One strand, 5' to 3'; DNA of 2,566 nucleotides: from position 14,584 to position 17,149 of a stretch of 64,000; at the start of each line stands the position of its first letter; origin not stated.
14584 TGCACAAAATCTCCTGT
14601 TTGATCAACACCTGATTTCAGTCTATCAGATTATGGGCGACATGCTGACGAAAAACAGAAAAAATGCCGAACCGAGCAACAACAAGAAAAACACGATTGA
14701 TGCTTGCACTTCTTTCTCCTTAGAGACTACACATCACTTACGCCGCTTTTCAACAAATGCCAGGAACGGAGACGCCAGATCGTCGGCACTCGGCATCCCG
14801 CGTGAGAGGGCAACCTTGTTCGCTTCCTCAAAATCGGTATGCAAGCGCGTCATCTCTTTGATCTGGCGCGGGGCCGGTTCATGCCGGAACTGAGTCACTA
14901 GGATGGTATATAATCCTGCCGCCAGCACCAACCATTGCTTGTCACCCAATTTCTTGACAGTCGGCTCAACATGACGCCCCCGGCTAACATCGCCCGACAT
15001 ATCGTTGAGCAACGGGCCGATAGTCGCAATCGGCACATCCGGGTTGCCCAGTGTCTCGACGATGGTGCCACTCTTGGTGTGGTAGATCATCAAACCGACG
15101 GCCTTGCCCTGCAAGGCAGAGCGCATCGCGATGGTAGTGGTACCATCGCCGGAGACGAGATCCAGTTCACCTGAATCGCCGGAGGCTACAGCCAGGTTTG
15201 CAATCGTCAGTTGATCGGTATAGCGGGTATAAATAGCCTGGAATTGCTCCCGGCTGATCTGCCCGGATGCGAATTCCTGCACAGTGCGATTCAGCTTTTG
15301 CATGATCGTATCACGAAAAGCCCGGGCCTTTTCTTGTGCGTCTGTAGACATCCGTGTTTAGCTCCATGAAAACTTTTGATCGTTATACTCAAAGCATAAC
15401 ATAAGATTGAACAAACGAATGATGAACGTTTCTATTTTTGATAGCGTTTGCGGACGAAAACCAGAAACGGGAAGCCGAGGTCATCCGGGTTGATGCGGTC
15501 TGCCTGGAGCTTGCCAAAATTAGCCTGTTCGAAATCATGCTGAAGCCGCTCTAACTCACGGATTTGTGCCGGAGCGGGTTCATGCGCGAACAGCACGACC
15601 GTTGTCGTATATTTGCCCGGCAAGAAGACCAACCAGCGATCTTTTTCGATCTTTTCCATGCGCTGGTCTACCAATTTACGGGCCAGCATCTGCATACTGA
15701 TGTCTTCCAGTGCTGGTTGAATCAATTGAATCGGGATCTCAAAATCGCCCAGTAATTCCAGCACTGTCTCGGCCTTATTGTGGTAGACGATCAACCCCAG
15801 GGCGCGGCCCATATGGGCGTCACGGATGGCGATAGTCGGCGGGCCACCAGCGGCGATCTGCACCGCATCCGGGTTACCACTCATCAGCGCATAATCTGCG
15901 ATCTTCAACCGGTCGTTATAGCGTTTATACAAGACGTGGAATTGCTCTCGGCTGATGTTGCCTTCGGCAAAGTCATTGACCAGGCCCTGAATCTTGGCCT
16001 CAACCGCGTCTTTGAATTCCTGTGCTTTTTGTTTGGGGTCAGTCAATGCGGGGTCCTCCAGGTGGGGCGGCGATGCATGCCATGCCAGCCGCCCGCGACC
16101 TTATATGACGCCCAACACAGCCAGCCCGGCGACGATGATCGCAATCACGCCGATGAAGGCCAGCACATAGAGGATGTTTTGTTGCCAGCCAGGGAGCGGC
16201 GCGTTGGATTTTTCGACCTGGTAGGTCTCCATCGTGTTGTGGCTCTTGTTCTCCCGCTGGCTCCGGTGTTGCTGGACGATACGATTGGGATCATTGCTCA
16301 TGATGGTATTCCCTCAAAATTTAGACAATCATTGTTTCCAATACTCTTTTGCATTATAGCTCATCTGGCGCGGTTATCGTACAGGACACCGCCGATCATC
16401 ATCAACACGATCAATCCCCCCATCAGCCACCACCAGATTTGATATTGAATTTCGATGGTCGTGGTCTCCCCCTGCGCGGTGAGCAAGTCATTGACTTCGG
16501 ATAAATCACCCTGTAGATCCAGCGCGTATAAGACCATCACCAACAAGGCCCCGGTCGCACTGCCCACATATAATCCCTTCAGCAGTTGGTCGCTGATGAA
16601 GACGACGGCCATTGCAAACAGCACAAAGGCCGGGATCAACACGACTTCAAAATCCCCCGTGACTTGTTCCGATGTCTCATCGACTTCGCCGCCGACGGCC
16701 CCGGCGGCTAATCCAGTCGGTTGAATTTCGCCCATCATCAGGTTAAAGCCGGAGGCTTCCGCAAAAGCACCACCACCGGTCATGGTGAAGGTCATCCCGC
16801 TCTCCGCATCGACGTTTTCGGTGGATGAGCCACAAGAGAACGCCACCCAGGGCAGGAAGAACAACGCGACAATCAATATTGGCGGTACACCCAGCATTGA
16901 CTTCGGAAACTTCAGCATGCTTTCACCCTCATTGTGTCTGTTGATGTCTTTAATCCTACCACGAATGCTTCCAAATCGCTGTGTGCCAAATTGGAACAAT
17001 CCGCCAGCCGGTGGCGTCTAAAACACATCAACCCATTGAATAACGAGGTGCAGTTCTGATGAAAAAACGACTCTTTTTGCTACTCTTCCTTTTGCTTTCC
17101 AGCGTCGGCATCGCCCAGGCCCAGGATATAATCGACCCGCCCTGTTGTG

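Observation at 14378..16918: Tandem Roadblock/LC7-like paralogs clustered with small membrane and secreted proteins, no obvious GTPase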

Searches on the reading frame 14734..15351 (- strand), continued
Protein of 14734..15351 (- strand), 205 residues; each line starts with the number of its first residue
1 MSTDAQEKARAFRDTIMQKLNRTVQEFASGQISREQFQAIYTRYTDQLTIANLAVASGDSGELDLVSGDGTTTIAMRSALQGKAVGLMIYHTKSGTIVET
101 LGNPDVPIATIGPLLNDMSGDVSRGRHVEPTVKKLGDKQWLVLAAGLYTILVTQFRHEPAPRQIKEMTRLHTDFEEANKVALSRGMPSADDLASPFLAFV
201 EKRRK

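Call 61: find_encoding_contigs(protein=P0023, flank=8000, max_places=1)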
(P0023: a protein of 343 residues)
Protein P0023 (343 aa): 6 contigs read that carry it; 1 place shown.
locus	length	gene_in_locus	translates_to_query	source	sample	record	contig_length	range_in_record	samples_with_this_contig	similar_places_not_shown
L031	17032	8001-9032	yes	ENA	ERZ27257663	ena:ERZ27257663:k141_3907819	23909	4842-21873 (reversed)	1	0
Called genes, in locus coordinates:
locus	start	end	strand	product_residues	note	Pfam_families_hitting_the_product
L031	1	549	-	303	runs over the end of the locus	-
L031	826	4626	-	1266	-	PF00317:Ribonuc_red_lgN, PF07591:PT-HINT (faint), PF13403:Hint_2 (weak), PF14890:Intein_splicing, PF02867:Ribonuc_red_lgC, PF12637:TSCPD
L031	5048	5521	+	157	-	PF01451:LMWPc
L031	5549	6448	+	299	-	PF03881:Fructosamin_kin, PF01636:APH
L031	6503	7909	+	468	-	PF08245:Mur_ligase_M, PF02875:Mur_ligase_C, PF27239:FOL3_C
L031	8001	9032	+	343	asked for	-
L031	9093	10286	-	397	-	PF00091:Tubulin, PF12327:FtsZ_C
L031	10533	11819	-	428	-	PF08450:SGL (faint), PF17170:DUF5128 (faint), PF01436:NHL (faint), PF06739:SBBP (faint)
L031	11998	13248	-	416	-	PF14450:FtsA, PF02491:SHS2_FTSA, PF06723:MreB_Mbl, PF06277:EutA, PF11104:PilM_2, PF14450:FtsA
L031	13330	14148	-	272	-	PF08478:POTRA_1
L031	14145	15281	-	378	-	PF01820:Dala_Dala_lig_N, PF02222:ATP-grasp (weak), PF02786:CPSase_L_D2 (weak), PF07478:Dala_Dala_lig_C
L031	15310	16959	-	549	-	-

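Call 66: find_related_loci(query=A3, collection=metagenome_contigs, flank=4000)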
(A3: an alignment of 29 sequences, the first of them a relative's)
Query A3 (295 aa) in metagenome_contigs; peptide patterns used: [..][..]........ (x = any residue, [..] = any of these).
147 stretches matched a pattern; 100 encode a relative of the query (tblastn E <= 1e-3); the best 80 are kept; 80 distinct loci.
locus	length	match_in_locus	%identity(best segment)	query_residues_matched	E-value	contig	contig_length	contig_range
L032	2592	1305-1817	54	99-269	2e-62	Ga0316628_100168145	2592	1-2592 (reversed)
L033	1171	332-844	54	99-269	2e-65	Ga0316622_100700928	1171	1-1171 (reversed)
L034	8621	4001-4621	44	87-293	7e-61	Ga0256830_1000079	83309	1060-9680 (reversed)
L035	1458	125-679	48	90-274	4e-63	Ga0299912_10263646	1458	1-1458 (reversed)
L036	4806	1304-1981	44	43-270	2e-60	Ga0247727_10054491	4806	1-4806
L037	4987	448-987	49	94-273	7e-59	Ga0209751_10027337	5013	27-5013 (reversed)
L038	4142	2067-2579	51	99-269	4e-59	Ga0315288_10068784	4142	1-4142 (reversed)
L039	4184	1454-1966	51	99-269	4e-59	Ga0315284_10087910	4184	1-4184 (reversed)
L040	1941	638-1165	48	98-273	4e-59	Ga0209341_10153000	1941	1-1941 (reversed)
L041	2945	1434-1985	46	90-273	2e-57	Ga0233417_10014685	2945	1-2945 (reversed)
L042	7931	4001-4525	47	99-273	1e-55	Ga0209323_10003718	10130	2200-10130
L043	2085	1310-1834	49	95-269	8e-57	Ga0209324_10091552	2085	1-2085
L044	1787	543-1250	40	6-269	1e-56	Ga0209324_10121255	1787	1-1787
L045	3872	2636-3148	47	99-269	1e-49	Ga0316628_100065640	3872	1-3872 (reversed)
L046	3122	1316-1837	42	100-275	2e-44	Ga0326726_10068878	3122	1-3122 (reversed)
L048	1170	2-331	59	184-293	1e-43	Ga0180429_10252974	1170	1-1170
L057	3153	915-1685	29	13-291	4e-31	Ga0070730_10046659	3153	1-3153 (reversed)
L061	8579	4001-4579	31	99-291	1e-28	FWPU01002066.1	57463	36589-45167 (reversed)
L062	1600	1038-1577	34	97-270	1e-28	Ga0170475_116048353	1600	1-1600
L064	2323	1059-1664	31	87-291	5e-28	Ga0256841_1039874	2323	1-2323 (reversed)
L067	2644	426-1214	27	15-291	8e-26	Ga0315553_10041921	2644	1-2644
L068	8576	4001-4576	29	99-291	1e-25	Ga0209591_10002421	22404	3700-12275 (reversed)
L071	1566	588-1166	27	100-291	1e-25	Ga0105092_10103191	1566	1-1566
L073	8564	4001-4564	30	104-291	5e-25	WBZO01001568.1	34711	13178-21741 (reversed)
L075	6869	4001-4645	27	89-291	6e-25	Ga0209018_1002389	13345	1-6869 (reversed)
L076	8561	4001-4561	32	104-291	9e-25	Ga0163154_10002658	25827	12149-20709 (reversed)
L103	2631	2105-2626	25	100-273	5e-19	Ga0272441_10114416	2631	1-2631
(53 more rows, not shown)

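Call 69: search_protein_families(library=pfam, proteins=[L068:2811-3743:-, L068:4705-5625:-, L019:7568-8434:-, L068:5657-6730:-, L076:1326-2732:-, L035:770-1237:-, L057:1715-2311:-, L061:6136-7611:-, L029:8904-9422:+, L075:2971-3726:+], max_evalue=0.001)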
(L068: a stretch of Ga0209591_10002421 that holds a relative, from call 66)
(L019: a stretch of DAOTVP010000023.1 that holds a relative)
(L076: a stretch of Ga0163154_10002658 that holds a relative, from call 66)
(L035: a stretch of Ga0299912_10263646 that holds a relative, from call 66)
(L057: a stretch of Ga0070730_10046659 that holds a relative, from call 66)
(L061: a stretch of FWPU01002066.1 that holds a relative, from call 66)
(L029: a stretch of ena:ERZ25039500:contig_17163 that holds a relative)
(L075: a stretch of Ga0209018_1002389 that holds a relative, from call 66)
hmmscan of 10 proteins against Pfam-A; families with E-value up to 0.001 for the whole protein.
L068:2811-3743:- (310 aa): 1 family
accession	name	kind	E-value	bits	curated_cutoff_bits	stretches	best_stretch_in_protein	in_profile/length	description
PF05426.18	Alginate_lyase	-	3.2e-12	46.9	22.2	1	90-241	120-275/275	Alginate lyase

L068:4705-5625:- (306 aa): 0 families

L019:7568-8434:- (288 aa): 3 families
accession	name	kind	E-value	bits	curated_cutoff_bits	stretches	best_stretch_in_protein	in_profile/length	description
PF00106.31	adh_short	-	4.2e-32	111.6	26.6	1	4-211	1-189/195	short chain dehydrogenase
PF13561.12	adh_short_C2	-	6.2e-22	78.8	27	1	10-219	1-191/236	Enoyl-(Acyl carrier protein) reductase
PF08659.16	KR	-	4.5e-10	40.2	22.6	1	7-98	4-97/180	KR domain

L068:5657-6730:- (357 aa): 2 families
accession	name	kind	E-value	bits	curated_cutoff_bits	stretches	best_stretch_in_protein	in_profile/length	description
PF22570.1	LiaF-TM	-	3.6e-06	28.2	27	1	49-111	1-61/98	LiaF transmembrane domain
PF18917.5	LiaI-LiaF-like_TM1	-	3.7e-06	27.4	27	1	48-91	1-40/42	LiaI-LiaF-like transmembrane region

L076:1326-2732:- (468 aa): 2 families
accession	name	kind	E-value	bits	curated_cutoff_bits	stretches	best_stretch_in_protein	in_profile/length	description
PF02913.24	FAD-oxidase_C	-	6.2e-59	200.1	21.2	1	222-459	3-248/248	FAD linked oxidases, C-terminal domain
PF01565.28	FAD_binding_4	-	2.2e-39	134.7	26.4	1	48-183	2-138/139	FAD binding domain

L035:770-1237:- (155 aa): 3 families
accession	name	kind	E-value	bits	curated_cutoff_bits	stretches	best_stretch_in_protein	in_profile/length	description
PF00805.28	Pentapeptide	-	8.7e-43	143.9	20.2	5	46-83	1-38/40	Pentapeptide repeats (8 copies)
PF13599.13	Pentapeptide_4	-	1.3e-11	44.8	38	2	32-97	12-77/78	Pentapeptide repeat region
PF13576.12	Pentapeptide_3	-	1.6e-09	38.3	27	0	39-82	2-48/48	Pentapeptide repeats (9 copies)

L057:1715-2311:- (198 aa): 2 families
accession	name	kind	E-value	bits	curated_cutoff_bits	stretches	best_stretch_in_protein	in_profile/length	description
PF01638.23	HxlR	-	1.6e-25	89.2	20.8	1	69-155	1-87/91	HxlR-like helix-turn-helix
PF03551.20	PadR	-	6.3e-05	23.3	27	1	103-139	33-71/75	Transcriptional regulator PadR-like family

L061:6136-7611:- (491 aa): 1 family
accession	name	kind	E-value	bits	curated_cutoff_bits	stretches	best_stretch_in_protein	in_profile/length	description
PF13646.12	HEAT_2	-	1.2e-09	38.8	27.7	1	58-118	1-60/88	HEAT repeats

L029:8904-9422:+ (172 aa): 4 families
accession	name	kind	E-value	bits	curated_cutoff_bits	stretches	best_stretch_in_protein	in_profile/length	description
PF00071.28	Ras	-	8.3e-43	146.2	21.6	1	8-163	1-159/162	Ras family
PF08477.19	Roc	-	1.5e-29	103.1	27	1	8-121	1-119/119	Ras of Complex, Roc, domain of DAPkinase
PF00025.27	Arf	-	1.2e-07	31.8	22.3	1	7-129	15-134/174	ADP-ribosylation factor family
PF01926.29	MMR_HSR1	-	3.8e-06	27.4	21.9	1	8-118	1-112/113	50S ribosome-binding GTPase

L075:2971-3726:+ (251 aa): 5 families
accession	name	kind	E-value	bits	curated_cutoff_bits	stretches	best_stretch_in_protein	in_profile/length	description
PF00071.28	Ras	-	3.8e-47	160.3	21.6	1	92-246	1-158/162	Ras family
PF08477.19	Roc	-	8.2e-32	110.4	27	1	92-205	1-119/119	Ras of Complex, Roc, domain of DAPkinase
PF00025.27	Arf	-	9.5e-11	41.9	22.3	1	91-222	15-143/174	ADP-ribosylation factor family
PF01926.29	MMR_HSR1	-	1.5e-05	25.5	21.9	1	92-203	1-113/113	50S ribosome-binding GTPase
PF04670.18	Gtr1_RagA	-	2.7e-05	24.2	22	1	92-210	1-127/232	Gtr1/RagA G protein conserved region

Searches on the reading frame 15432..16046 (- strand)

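Call 4: search_protein_families(library=pfam, max_evalue=10, proteins=[window:15432-16046:-])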
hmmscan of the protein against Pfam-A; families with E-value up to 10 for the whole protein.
window:15432-16046:- (204 aa): 1 family
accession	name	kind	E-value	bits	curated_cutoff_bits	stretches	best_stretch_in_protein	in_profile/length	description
PF12174.13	RST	-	0.049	14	22.7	1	106-138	13-45/67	RCD1-SRO-TAF4 (RST) plant domain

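Call 51: search_protein_families(library=ncbifam, proteins=[window:15432-16046:-], max_evalue=1)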
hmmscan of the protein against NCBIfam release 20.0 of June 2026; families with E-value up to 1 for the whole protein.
window:15432-16046:- (204 aa): 0 families

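Call 52: search_protein_families(library=padloc, proteins=[window:15432-16046:-], max_evalue=0.01)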
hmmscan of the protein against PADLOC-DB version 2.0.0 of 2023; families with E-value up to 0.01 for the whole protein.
window:15432-16046:- (204 aa): 0 families

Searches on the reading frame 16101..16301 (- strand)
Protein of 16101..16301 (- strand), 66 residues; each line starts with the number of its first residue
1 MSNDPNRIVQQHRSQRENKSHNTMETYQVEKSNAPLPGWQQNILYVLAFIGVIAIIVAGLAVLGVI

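Call 4: search_protein_families(library=pfam, max_evalue=10, proteins=[window:16101-16301:-])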
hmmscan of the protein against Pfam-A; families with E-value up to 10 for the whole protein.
window:16101-16301:- (66 aa): 3 families
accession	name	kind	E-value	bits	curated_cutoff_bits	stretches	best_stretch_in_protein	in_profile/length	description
PF25259.1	DUF7860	-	0.007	17.1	27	1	32-60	37-65/75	Family of unknown function (DUF7860)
PF06781.17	CrgA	-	0.022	15.4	24.8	1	13-60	7-55/89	Cell division protein CrgA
PF01292.26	Ni_hydr_CYTB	-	0.05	13.8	30.1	1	9-62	67-121/179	Prokaryotic cytochrome b561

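Call 51: search_protein_families(library=ncbifam, proteins=[window:16101-16301:-], max_evalue=1)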
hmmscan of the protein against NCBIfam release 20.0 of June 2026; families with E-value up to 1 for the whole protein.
window:16101-16301:- (66 aa): 2 families
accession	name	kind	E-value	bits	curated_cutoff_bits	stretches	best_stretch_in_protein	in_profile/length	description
NF046005.2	near_gluc_PtsG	equivalog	0.038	14.3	45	1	13-65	32-80/85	MPN207a family PTS transporter accessory protein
NF002597.0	PRK02251.2-3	equivalog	0.042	14.1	120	1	10-58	8-57/93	putative septation inhibitor protein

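Call 52: search_protein_families(library=padloc, proteins=[window:16101-16301:-], max_evalue=0.01)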
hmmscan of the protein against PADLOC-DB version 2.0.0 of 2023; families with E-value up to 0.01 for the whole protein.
window:16101-16301:- (66 aa): 0 families

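Call 81: find_homologous_proteins(query=A4, max_evalue=0.001)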
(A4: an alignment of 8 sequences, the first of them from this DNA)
Query A4 (8 sequences) (66 aa, profile of the alignment): 30 proteins with E <= 0.001 among 4918 candidates.
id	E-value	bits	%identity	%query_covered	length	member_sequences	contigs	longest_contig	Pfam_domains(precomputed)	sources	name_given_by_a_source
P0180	1.8e-29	119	73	85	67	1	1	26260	-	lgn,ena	-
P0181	1.6e-28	116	100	100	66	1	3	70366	-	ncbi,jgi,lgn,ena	jgi:hypothetical protein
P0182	1.7e-28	116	45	97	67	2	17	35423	-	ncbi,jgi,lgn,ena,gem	-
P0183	2.8e-27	112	50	48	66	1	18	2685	-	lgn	-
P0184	5.9e-27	111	34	76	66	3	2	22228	-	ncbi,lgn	-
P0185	9.5e-27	110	42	88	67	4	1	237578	-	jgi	jgi:hypothetical protein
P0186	1.0e-26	110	40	85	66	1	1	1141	-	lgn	-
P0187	1.3e-26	110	49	56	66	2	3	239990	-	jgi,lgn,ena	-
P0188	1.6e-26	110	42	83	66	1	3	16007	-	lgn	-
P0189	1.9e-26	109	50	48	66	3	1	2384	-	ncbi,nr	ncbi:MAG: hypothetical protein KJ043_13590 [Anaerolineae bacterium]|nr:hypothetical protein [Anaerol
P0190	2.0e-26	109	53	86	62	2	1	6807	-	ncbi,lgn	-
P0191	5.6e-26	108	36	80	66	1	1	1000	-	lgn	-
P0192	1.0e-25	107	35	83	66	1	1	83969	-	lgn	-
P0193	2.3e-25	106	47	73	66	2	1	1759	-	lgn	-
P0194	3.4e-25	105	74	100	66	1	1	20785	-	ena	-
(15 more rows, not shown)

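Call 82: find_encoding_contigs(protein=P0185, flank=5000, max_places=1)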
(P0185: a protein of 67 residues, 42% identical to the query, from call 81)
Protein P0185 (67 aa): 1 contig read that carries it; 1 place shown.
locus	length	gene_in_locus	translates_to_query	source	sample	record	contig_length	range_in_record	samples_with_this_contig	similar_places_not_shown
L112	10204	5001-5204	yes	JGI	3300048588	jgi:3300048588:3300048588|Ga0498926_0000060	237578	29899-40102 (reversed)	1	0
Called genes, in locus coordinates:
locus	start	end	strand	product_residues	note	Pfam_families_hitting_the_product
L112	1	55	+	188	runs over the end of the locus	PF02367:TsaE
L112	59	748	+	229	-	PF00814:TsaD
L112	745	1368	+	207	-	PF00583:Acetyltransf_1, PF13673:Acetyltransf_10, PF13508:Acetyltransf_7, PF08445:FR47 (weak)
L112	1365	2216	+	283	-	PF00581:Rhodanese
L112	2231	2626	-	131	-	PF01850:PIN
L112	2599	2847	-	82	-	-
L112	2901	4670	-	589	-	PF04151:PPC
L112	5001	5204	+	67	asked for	-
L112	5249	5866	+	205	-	-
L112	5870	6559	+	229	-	-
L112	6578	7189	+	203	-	-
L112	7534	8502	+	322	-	PF00291:PALP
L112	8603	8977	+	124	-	PF14079:DUF4260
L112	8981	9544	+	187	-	PF00440:TetR_N, PF13305:TetR_C_33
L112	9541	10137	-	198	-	PF14124:DUF4291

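Call 83: find_encoding_contigs(protein=P0187, flank=5000, max_places=1)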
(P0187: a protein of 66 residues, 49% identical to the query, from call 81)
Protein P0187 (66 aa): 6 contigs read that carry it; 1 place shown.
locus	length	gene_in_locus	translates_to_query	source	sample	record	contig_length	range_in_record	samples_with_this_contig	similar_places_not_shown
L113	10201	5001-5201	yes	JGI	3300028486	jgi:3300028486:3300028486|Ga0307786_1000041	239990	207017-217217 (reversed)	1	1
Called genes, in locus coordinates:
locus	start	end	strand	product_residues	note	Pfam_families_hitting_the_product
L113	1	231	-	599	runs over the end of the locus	PF23623:GBD_IRG7_N (faint), PF04151:PPC (faint)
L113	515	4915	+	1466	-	PF13271:DUF4062, PF05729:NACHT (weak), PF13646:HEAT_2 (faint), PF13424:TPR_12 (faint)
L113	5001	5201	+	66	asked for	-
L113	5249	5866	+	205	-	-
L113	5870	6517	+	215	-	-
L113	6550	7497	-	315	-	PF08279:HTH_11, PF13280:WYL, PF25583:WCX (weak)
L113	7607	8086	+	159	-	-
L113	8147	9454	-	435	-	PF07690:MFS_1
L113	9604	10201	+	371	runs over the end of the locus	PF00155:Aminotran_1_2, PF00266:Aminotran_5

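Call 84: find_encoding_contigs(protein=P0192, flank=5000, max_places=1)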
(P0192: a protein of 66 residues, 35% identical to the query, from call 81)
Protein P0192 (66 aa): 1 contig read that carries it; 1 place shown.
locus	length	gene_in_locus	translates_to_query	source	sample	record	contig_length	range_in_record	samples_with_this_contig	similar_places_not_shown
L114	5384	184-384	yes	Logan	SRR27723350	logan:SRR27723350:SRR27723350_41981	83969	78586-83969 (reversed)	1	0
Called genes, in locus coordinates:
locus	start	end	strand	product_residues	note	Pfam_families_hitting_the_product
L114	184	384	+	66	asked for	-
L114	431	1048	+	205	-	-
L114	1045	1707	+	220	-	-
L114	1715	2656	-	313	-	PF01266:DAO (weak), PF13450:NAD_binding_8, PF01593:Amino_oxidase (weak)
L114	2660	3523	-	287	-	PF00106:adh_short, PF08659:KR, PF13561:adh_short_C2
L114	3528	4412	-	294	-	PF00106:adh_short, PF08659:KR, PF13561:adh_short_C2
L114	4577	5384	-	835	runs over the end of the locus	PF03030:H_PPase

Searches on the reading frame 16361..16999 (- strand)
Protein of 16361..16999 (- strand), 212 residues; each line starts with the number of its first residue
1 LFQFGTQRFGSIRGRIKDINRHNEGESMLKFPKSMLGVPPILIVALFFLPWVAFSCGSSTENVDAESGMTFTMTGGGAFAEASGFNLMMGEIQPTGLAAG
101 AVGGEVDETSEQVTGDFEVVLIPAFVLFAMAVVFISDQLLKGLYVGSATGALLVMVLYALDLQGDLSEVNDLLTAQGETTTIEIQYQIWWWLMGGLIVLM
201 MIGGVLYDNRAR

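Call 4: search_protein_families(library=pfam, max_evalue=10, proteins=[window:16361-16999:-])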
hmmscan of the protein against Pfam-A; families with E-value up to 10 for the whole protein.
window:16361-16999:- (212 aa): 1 family
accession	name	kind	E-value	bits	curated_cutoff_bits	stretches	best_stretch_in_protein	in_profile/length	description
PF02687.27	FtsX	-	0.46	11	25.5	1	140-207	56-111/120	FtsX-like permease C-terminal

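Call 51: search_protein_families(library=ncbifam, proteins=[window:16361-16918:-], max_evalue=1)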
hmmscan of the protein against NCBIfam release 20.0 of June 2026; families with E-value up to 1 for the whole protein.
window:16361-16918:- (185 aa): 0 families

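Call 52: search_protein_families(library=padloc, proteins=[window:16361-16918:-], max_evalue=0.01)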
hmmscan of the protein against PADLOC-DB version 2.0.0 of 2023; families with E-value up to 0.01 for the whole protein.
window:16361-16918:- (185 aa): 0 families
